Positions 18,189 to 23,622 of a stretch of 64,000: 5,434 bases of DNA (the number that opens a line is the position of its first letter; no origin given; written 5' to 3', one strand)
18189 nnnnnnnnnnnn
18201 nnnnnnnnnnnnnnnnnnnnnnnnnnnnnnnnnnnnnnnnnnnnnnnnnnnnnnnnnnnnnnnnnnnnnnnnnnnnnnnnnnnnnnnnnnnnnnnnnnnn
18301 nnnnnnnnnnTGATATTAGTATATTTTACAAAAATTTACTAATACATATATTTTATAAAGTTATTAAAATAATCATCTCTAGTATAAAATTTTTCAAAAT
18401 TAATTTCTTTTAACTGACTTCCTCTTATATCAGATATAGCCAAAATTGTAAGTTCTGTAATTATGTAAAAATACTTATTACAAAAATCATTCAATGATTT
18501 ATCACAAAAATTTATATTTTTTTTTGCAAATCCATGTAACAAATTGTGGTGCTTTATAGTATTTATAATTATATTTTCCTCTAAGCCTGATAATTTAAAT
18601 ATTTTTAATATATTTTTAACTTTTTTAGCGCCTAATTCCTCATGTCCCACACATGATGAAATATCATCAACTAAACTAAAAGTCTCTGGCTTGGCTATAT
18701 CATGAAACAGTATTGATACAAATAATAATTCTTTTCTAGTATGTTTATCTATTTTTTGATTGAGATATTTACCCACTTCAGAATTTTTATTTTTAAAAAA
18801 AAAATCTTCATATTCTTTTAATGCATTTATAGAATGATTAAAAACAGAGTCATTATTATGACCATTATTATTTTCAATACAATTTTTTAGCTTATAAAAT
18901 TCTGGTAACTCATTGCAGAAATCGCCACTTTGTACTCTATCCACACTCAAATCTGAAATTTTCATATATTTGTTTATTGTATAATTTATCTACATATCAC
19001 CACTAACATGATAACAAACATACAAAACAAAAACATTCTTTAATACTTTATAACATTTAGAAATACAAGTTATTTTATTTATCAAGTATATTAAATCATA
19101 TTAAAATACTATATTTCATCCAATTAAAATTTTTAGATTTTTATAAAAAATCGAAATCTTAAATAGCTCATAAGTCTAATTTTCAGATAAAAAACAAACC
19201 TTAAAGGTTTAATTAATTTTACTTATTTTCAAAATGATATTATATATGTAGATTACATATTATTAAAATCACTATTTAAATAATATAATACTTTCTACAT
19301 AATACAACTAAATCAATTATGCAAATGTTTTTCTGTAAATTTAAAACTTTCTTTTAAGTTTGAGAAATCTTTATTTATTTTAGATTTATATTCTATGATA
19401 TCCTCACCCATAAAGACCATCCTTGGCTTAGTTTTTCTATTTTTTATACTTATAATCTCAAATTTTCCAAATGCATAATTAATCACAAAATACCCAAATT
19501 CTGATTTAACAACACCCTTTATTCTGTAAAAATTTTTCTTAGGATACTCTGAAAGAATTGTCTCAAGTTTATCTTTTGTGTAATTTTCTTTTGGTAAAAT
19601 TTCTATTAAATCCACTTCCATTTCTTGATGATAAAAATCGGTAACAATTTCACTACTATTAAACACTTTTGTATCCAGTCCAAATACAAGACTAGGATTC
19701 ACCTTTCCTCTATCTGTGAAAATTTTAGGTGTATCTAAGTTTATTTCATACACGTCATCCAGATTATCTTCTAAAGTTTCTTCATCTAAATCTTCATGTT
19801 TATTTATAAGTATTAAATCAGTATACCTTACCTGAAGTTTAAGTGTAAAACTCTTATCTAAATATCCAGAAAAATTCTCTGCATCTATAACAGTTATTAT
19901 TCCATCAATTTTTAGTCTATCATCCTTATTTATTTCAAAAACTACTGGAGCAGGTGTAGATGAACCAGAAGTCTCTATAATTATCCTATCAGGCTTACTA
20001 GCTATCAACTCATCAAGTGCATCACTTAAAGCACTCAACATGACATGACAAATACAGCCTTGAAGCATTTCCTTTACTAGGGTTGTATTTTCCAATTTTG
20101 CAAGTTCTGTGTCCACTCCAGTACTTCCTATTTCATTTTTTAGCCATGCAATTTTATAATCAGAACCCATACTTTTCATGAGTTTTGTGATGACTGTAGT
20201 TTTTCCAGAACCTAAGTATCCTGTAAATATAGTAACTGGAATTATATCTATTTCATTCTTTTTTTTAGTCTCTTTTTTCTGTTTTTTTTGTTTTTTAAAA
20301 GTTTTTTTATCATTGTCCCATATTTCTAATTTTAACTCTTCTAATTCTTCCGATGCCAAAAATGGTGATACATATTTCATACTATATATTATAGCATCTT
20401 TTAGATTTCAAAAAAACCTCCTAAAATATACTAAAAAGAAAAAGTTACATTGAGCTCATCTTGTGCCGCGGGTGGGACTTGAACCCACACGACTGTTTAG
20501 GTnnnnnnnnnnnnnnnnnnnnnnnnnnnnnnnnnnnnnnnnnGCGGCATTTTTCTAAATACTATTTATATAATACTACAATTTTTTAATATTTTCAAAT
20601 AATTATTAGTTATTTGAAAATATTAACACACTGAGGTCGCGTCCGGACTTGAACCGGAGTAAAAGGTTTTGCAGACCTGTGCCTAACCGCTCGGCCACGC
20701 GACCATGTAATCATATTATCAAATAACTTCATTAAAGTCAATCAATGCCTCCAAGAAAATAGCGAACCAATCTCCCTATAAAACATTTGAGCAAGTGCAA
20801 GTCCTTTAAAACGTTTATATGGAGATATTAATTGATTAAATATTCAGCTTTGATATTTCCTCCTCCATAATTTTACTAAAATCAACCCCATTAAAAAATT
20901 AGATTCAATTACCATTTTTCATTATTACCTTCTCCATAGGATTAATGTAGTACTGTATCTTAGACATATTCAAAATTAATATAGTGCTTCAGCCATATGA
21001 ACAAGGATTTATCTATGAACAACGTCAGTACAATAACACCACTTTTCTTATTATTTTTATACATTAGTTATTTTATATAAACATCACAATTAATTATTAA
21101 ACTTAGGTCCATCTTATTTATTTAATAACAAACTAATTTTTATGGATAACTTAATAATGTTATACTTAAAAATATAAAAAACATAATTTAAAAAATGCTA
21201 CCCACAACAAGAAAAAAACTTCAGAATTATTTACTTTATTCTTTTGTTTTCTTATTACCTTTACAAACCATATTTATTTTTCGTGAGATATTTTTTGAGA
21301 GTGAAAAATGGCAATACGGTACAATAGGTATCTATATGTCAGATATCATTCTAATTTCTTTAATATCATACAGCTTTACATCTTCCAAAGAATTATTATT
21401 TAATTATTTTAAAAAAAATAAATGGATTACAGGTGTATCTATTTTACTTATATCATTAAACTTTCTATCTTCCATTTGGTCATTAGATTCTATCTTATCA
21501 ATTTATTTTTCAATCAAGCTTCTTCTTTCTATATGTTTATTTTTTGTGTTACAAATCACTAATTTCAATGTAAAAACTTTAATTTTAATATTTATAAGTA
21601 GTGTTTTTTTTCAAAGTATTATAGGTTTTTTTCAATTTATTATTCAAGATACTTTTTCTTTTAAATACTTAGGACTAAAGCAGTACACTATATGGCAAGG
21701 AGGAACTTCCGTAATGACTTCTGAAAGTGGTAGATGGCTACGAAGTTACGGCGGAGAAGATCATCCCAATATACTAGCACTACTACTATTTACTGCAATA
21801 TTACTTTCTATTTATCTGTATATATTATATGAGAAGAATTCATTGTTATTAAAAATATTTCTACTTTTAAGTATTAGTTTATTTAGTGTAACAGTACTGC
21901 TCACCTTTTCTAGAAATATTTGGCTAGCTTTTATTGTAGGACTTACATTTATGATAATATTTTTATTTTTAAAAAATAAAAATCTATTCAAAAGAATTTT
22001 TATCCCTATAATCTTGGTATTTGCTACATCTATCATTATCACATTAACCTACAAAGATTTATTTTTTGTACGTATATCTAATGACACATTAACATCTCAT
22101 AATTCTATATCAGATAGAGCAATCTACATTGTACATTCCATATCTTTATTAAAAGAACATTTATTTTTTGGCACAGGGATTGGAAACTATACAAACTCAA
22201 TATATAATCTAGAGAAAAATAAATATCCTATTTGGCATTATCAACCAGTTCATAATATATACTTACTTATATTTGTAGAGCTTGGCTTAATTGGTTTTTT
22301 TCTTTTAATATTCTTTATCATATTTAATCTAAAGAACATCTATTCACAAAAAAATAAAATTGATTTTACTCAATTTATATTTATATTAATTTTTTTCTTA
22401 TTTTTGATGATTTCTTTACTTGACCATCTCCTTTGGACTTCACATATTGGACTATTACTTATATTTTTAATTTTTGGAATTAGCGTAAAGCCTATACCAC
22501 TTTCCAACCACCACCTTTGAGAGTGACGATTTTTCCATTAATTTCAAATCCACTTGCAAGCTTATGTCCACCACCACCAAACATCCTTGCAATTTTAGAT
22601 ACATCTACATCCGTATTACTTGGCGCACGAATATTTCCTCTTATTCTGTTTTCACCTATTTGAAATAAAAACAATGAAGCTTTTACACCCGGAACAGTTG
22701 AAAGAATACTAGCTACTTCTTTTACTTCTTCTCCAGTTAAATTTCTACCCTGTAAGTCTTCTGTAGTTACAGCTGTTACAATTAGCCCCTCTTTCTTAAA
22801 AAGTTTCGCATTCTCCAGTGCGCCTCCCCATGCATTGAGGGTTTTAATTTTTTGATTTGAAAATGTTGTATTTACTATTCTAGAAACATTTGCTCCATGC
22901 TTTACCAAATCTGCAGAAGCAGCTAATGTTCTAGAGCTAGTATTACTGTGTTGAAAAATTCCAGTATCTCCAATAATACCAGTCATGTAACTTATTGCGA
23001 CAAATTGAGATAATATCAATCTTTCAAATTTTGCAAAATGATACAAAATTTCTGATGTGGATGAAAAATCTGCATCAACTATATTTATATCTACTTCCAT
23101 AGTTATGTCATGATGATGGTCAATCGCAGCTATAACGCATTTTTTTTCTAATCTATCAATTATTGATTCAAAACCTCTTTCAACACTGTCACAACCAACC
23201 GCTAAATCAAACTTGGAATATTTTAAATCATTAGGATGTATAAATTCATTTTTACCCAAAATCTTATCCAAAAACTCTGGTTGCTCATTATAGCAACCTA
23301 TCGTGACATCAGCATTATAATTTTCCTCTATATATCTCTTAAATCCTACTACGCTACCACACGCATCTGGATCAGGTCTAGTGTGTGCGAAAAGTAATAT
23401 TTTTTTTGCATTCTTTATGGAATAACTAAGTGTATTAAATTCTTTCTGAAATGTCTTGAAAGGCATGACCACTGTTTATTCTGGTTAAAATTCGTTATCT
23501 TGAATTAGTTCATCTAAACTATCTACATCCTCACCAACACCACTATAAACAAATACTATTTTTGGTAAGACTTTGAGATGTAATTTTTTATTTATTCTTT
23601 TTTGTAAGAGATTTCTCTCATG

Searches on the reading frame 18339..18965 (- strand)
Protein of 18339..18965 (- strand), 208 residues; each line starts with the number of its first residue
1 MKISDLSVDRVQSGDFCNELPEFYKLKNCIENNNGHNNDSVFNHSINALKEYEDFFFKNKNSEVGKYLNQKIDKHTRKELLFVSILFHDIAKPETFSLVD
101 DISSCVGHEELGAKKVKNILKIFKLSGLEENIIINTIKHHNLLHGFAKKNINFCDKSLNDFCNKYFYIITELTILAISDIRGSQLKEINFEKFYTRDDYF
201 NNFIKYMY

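Call 49: search_protein_families(library=pfam, proteins=[window:18339-18965:-], max_evalue=0.00001)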
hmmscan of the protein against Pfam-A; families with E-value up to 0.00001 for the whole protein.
window:18339-18965:- (208 aa): 1 family
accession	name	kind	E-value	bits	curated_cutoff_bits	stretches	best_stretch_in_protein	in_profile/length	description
PF01966.28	HD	-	4e-07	30.8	22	1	66-144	13-89/116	HD domain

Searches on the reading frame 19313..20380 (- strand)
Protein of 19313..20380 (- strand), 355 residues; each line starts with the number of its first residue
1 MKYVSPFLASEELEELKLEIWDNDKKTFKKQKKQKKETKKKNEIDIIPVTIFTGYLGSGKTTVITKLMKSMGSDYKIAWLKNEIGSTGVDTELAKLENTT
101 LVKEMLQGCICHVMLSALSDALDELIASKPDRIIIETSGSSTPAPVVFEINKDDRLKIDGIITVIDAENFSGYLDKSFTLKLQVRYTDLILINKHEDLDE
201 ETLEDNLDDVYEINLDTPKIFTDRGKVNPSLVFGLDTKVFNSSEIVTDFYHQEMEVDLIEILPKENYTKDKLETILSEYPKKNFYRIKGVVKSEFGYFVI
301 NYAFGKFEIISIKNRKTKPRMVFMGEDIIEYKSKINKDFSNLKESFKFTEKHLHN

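Call 49: search_protein_families(library=pfam, proteins=[window:19313-20380:-], max_evalue=0.00001)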
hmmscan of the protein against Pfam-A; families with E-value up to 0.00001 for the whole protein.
window:19313-20380:- (355 aa): 1 family
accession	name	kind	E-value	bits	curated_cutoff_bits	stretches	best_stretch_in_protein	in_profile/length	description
PF02492.25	cobW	-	6.7e-40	137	20.7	1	48-213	1-172/180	CobW/HypB/UreG, nucleotide-binding domain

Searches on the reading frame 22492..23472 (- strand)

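Call 49: search_protein_families(library=pfam, proteins=[window:22492-23472:-], max_evalue=0.00001)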
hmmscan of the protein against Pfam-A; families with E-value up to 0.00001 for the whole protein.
window:22492-23472:- (326 aa): 2 families
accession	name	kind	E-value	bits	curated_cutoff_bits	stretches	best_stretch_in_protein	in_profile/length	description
PF01368.27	DHH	-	8.3e-13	49.2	28.1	1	24-148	1-103/125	DHH family, N-terminal domain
PF02272.25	DHHA1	-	2.7e-10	41.1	25.9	1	235-312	9-84/102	DHHA1 domain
